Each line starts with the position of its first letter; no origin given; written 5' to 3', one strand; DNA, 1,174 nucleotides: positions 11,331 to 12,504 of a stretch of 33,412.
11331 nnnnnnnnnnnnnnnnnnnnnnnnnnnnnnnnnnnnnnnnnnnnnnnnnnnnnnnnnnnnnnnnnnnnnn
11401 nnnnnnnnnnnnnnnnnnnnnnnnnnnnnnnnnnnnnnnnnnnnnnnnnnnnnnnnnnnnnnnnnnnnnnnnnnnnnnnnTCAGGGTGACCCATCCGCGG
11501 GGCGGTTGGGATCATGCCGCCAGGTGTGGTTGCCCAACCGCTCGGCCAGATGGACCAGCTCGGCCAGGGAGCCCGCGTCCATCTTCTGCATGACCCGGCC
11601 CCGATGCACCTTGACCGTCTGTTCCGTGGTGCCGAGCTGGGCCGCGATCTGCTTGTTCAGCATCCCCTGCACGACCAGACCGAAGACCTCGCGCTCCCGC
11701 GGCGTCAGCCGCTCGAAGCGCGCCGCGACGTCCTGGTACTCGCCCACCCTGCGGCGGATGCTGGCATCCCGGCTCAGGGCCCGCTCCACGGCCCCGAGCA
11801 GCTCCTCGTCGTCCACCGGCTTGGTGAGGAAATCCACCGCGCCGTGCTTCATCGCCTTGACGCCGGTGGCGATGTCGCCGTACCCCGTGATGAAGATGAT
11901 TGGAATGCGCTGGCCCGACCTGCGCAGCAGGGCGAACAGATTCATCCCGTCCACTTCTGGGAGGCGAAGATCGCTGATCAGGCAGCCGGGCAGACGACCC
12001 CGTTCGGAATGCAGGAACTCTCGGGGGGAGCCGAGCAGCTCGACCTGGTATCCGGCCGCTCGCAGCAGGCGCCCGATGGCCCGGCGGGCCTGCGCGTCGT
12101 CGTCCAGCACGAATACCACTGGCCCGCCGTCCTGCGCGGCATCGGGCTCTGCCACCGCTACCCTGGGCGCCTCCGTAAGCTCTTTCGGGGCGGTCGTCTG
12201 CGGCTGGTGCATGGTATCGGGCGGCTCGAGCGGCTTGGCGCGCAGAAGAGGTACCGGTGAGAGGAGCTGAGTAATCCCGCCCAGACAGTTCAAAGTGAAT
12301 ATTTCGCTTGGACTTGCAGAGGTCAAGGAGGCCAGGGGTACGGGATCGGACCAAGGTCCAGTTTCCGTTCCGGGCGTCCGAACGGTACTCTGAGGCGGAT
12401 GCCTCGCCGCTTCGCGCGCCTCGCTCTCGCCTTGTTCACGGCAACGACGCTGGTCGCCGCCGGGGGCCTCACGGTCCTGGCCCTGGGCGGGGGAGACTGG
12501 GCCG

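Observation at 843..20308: Recurrent near-palindromic box (about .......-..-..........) upstream of almost every envelope gene: candidate undescribed regulon signal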

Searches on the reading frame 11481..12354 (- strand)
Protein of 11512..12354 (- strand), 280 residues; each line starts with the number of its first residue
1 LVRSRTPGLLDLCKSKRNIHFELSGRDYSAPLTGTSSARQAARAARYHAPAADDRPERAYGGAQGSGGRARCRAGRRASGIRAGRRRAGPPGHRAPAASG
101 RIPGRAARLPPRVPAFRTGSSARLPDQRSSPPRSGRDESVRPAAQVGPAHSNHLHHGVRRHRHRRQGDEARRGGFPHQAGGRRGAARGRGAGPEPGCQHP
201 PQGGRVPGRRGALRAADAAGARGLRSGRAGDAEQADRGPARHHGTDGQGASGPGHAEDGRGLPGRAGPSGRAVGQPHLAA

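Call 8: search_protein_families(library=pfam, proteins=[window:11512-12354:-], max_evalue=0.01)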
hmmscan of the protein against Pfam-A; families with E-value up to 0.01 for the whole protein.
window:11512-12354:- (280 aa): 0 families

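Call 44: search_protein_families(library=pfam, proteins=[window:11481-12212:-], max_evalue=0.01)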
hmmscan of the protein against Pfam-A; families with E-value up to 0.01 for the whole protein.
window:11481-12212:- (243 aa): 4 families
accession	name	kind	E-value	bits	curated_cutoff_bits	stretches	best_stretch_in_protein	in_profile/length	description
PF00072.30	Response_reg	-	1.4e-25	90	30.2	1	33-142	1-110/111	Response regulator receiver domain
PF00196.25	GerE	-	3.2e-20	72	23.5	1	168-223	2-57/57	Bacterial regulatory proteins, luxR family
PF08281.18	Sigma70_r4_2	-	1e-09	38.3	25.7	1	162-211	4-54/54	Sigma-70, region 4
PF04545.22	Sigma70_r4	-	0.00037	20.4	24.1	1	167-211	3-48/50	Sigma-70, region 4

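Call 45: search_solved_structures(query=window:11481-12212:-, max_evalue=1e-10)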
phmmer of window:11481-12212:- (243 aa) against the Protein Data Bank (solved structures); distinct sequences matched with E-value up to 1e-10: 40.
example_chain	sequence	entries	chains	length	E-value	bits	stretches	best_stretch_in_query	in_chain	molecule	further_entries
1yio_A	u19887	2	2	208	3.4e-49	170.8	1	30-226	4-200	response regulatory protein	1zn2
5xso_A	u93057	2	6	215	5.8e-43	150.4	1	24-227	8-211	Response regulator FixJ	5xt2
1l5y_A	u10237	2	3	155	5.4e-20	75.2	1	30-148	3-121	C4-DICARBOXYLATE TRANSPORT TRANSCRIPTIONAL REGULATORY PROTEIN DCTD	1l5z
1qkk_A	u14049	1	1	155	5.5e-20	75.2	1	30-148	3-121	C4-DICARBOXYLATE TRANSPORT TRANSCRIPTIONAL REGULATORY PROTEIN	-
1d5w_A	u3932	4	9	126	5.4e-19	71.9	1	33-146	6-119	TRANSCRIPTIONAL REGULATORY PROTEIN FIXJ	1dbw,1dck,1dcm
1dc7_A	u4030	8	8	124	2e-18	70.1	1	32-148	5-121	NITROGEN REGULATION PROTEIN | NITROGEN REGULATION PROTEIN NR(I) | NTRC RECEIVER DOMAIN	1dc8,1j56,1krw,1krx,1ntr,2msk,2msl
3t6k_A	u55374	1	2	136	1.4e-15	60.8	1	33-149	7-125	Response regulator receiver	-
1a04_A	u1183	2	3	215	3.3e-15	59.6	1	33-218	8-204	NITRATE/NITRITE RESPONSE REGULATOR PROTEIN NARL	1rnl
3eq2_A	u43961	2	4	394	9.9e-15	58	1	33-161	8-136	Probable two-component response regulator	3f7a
5ep0_A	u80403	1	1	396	1.1e-14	57.9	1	33-166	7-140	Putative repressor protein luxO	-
9g85_A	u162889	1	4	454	2.7e-14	56.6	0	34-148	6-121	Response regulator PleD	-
2wb4_A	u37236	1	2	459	2.7e-14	56.6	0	34-148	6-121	DIGUANYLATE CYCLASE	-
9g86_A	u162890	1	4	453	2.9e-14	56.5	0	34-148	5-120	Response regulator PleD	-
1w25_A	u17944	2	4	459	2.9e-14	56.5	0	34-148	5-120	STALKED-CELL DIFFERENTIATION CONTROLLING PROTEIN | RESPONSE REGULATOR PLED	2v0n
9xzo_A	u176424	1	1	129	6.4e-14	55.3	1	33-146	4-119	De novo protein M1X0B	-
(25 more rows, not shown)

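Call 52: find_homologous_proteins(query=window:11481-12212:-, max_evalue=1e-20)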
Query window:11481-12212:- (243 aa): 7969 proteins with E <= 1e-20 among 8000 candidates; the best 120 are listed.
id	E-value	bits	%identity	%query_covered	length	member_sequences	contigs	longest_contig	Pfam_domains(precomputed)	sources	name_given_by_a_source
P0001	1.9e-142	491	93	100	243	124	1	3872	PF00196.26,PF08281.19,PF00072.31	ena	-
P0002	9.1e-137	472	90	100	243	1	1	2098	PF00196.26,PF08281.19,PF00072.31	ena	-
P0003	1.3e-136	472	90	100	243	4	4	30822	PF00196.26,PF08281.19,PF00072.31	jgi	-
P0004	5.4e-124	430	85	100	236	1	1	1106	PF00196.26,PF08281.19,PF00072.31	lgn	-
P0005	2.3e-115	402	83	95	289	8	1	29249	PF00196.26,PF08281.19,PF00072.31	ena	-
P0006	1.4e-114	400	87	89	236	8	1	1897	PF00196.26,PF08281.19,PF00072.31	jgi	jgi:FixJ family two-component response regulator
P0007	3.1e-113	395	80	100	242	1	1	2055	PF00196.26,PF08281.19,PF00072.31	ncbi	-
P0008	8.0e-113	394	83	91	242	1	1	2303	PF00196.26,PF08281.19,PF00072.31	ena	-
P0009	1.6e-112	393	81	95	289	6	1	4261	PF00196.26,PF08281.19,PF00072.31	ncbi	-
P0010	2.0e-112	393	87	89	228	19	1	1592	PF00196.26,PF08281.19,PF00072.31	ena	-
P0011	3.0e-111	389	84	89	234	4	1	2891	PF00196.26,PF08281.19,PF00072.31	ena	-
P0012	1.4e-110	386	85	89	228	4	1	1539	PF00196.26,PF08281.19,PF00072.31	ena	-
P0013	3.4e-110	385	81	94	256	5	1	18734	PF00196.26,PF08281.19,PF00072.31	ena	-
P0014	8.9e-108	377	77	98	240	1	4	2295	PF00196.26,PF08281.19,PF00072.31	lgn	-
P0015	2.9e-107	376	84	86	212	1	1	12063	PF00196.26,PF08281.19,PF00072.31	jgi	jgi:FixJ family two-component response regulator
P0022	1.1e-84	302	67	93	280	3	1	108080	PF00196.26,PF08281.19,PF00072.31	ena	-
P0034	2.0e-81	291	68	86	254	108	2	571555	PF00196.26,PF08281.19,PF00072.31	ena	-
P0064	1.8e-75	272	60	86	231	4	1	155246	PF00196.26,PF08281.19,PF00072.31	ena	-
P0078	7.1e-74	266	63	82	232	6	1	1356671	PF00196.26,PF08281.19,PF00072.31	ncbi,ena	-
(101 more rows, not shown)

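Call 55: find_encoding_contigs(protein=P0078, flank=10000, max_places=2)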
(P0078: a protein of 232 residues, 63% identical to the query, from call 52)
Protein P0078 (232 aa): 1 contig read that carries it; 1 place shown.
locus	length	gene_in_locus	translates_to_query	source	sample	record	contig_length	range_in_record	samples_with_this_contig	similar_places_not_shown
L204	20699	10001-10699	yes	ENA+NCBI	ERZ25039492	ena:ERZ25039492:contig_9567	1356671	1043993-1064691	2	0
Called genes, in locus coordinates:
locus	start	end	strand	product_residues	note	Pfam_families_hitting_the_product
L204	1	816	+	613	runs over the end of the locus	PF00009:GTP_EFTU, PF01926:MMR_HSR1 (faint), PF03144:GTP_EFTU_D2, PF25461:Beta-barrel_SelB, PF09106:WHD_2nd_SelB (weak), PF09107:WHD_3rd_SelB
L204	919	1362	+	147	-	-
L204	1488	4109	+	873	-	PF02861:Clp_N, PF13191:AAA_16 (weak), PF23569:NBD_SMAX1, PF00004:AAA, PF17871:AAA_lid_9, PF07724:AAA_2, PF07728:AAA_5, PF10431:ClpB_D2-small, +3 more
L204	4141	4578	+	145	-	PF00383:dCMP_cyt_deam_1, PF14437:MafB19-deam, PF14439:Bd3614-deam (weak)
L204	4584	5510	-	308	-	PF01145:Band_7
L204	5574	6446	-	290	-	PF00248:Aldo_ket_red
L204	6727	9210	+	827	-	PF05231:MASE1, PF00989:PAS (weak), PF08447:PAS_3, PF08448:PAS_4 (faint), PF13188:PAS_8 (weak), PF13426:PAS_9 (weak), PF01590:GAF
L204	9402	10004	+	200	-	PF02518:HATPase_c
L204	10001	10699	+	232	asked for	PF00072:Response_reg, PF08281:Sigma70_r4_2, PF00196:GerE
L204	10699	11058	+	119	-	PF00072:Response_reg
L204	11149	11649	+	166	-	-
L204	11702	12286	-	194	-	PF13568:OMP_b-brl_2 (weak)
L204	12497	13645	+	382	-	-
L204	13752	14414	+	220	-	PF13505:OMP_b-brl (weak)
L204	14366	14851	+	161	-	-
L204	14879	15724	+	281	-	-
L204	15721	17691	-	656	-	PF07244:POTRA (faint), PF01103:Omp85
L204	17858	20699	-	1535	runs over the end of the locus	PF05359:DUF748, PF27051:TamB_N (faint), PF04357:TamB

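Call 56: find_encoding_contigs(protein=P0034, flank=10000, max_places=2)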
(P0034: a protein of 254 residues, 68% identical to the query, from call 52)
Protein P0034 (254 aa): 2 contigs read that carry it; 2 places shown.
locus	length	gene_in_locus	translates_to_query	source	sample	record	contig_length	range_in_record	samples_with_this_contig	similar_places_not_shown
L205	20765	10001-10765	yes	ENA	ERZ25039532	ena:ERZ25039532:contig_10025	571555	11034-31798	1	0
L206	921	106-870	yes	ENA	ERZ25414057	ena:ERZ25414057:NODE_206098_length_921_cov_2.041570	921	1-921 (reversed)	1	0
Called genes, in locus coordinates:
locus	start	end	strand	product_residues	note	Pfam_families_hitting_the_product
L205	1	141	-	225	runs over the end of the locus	-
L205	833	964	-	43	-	-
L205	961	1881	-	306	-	-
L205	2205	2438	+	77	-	-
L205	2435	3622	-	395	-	PF01103:Omp85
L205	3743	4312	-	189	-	-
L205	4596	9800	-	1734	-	PF05359:DUF748, PF27051:TamB_N (weak), PF04357:TamB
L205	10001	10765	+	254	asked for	PF00072:Response_reg, PF08281:Sigma70_r4_2, PF00196:GerE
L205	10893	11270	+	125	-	PF00072:Response_reg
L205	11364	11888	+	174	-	-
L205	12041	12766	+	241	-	-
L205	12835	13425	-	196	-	-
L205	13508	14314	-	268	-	-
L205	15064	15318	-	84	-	-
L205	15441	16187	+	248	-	-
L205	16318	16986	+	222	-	-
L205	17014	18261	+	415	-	-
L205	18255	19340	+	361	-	PF22422:MGH1-like_GH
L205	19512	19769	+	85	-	-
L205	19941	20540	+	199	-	-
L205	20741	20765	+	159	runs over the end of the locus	-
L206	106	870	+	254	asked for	PF00072:Response_reg, PF08281:Sigma70_r4_2, PF00196:GerE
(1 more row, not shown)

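Call 57: find_encoding_contigs(protein=P0064, flank=10000, max_places=2)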
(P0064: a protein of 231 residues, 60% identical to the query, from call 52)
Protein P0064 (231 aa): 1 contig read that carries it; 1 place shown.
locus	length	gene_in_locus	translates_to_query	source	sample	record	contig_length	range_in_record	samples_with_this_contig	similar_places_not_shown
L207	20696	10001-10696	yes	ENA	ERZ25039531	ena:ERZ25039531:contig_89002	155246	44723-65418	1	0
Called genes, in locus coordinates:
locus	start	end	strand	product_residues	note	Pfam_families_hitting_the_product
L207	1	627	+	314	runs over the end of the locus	PF25461:Beta-barrel_SelB, PF09106:WHD_2nd_SelB, PF09107:WHD_3rd_SelB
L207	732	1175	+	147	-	-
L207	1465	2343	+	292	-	PF02861:Clp_N, PF13191:AAA_16 (weak), PF23569:NBD_SMAX1, PF00004:AAA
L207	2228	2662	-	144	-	-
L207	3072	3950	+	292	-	PF13401:AAA_22 (weak), PF00004:AAA, PF07724:AAA_2, PF07728:AAA_5, PF10431:ClpB_D2-small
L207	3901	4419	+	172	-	PF00383:dCMP_cyt_deam_1, PF14437:MafB19-deam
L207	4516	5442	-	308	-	PF01145:Band_7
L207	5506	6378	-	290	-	PF00248:Aldo_ket_red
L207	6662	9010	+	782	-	PF05231:MASE1, PF00989:PAS (faint), PF08447:PAS_3, PF08448:PAS_4 (faint), PF13426:PAS_9 (faint)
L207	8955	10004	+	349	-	PF00512:HisKA, PF02518:HATPase_c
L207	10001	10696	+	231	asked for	PF00072:Response_reg, PF00196:GerE, PF08281:Sigma70_r4_2 (weak)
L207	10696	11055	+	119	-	PF00072:Response_reg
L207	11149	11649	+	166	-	-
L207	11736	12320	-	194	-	-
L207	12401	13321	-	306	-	-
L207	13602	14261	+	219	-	-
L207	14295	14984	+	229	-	PF13436:Gly-zipper_OmpA (weak)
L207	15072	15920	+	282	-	-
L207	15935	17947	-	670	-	PF07244:POTRA (weak), PF01103:Omp85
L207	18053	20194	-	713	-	PF27051:TamB_N (faint), PF04357:TamB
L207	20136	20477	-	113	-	-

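Call 58: find_encoding_contigs(protein=P0022, flank=10000, max_places=2)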
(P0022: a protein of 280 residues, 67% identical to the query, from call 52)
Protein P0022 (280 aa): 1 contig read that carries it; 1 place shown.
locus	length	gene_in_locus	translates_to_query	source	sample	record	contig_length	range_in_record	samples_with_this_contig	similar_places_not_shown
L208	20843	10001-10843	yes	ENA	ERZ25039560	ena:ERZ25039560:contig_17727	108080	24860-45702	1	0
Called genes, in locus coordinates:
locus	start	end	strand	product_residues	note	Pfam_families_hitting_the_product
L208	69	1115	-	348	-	-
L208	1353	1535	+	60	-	-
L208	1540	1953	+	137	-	-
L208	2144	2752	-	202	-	-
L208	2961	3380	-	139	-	-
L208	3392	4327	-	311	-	-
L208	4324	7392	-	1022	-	PF27051:TamB_N (faint), PF04357:TamB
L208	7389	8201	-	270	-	-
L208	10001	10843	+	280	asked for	PF00072:Response_reg, PF08281:Sigma70_r4_2, PF00196:GerE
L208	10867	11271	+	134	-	PF00072:Response_reg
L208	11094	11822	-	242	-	-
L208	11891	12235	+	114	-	PF07683:CobW_C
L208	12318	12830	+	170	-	-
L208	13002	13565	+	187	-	PF11075:DUF2780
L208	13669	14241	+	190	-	PF03729:DUF308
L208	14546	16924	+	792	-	PF00884:Sulfatase, PF16347:SGSH_C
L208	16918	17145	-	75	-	-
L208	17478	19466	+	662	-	PF00884:Sulfatase, PF16347:SGSH_C (weak)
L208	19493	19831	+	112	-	PF02656:DUF202 (weak)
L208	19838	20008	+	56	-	-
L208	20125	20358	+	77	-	-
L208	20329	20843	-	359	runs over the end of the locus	-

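Call 62: search_protein_families(library=ncbifam, proteins=[window:11481-12212:-], max_evalue=1)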
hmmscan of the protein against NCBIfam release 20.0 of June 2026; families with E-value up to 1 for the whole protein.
window:11481-12212:- (243 aa): 119 families (the best 25 are shown)
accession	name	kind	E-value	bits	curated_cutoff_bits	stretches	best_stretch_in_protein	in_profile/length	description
NF006900.1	PRK09390.1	equivalog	2.2e-58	197.2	255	1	31-224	5-198/203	response regulator FixJ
NF040749.1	tetrathio_RR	equivalog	4.4e-50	170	290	1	32-223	1-188/191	tetrathionate respiration response regulator TtrR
NF047793.1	ResRegPgtA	equivalog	2.1e-27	96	650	1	33-156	8-132/414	two-component system response regulator PgtA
NF011896.0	PRK15369.1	equivalog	6.9e-23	81.4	242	1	75-228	50-209/211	two component system response regulator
TIGR01818.1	ntrC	equivalog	2.1e-21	76.2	558.6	1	33-155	1-123/463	nitrogen regulation protein NR(I)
NF051870.1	NAssimRespRegNtrX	equivalog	1.1e-20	73.9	600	1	33-160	4-132/452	nitrogen assimilation response regulator NtrX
NF033791.1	ActR_PrrA_rreg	equivalog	1.6e-20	73.8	250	1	33-146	4-117/173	ActR/PrrA/RegA family redox response regulator transcription factor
NF008176.1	PRK10923.1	equivalog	5.2e-20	71.5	620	1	32-150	5-123/469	nitrogen regulation protein NR(I)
NF011695.0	PRK15115.1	equivalog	1.1e-19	70.6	763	1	33-153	9-129/445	two-component system response regulator GlrR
NF007935.0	PRK10651.1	equivalog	2.5e-18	66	250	1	33-217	9-204/216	two-component system response regulator NarL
NF008469.0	PRK11361.1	equivalog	3e-18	65.7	714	1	32-149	6-123/461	acetoacetate metabolism transcriptional regulator AtoC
NF047785.1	respo_reg_MadR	equivalog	3.7e-18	65.6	300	1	73-227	45-207/209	MadR family response regulator transcription factor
NF007685.0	PRK10360.1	equivalog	1.4e-17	64.1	258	1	36-221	7-190/196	response regulator transcription factor UhpA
NF041946.1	LuxO_transreg_Vib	equivalog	1.8e-17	63.3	800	1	50-162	16-128/463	quorum-sensing sigma-54 dependent transcriptional regulator LuxO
NF053512.1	nitric_RR_NosR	exception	3.9e-17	62.4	400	1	33-153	1-122/422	response regulator c-di-GMP phosphodiesterase, NosR family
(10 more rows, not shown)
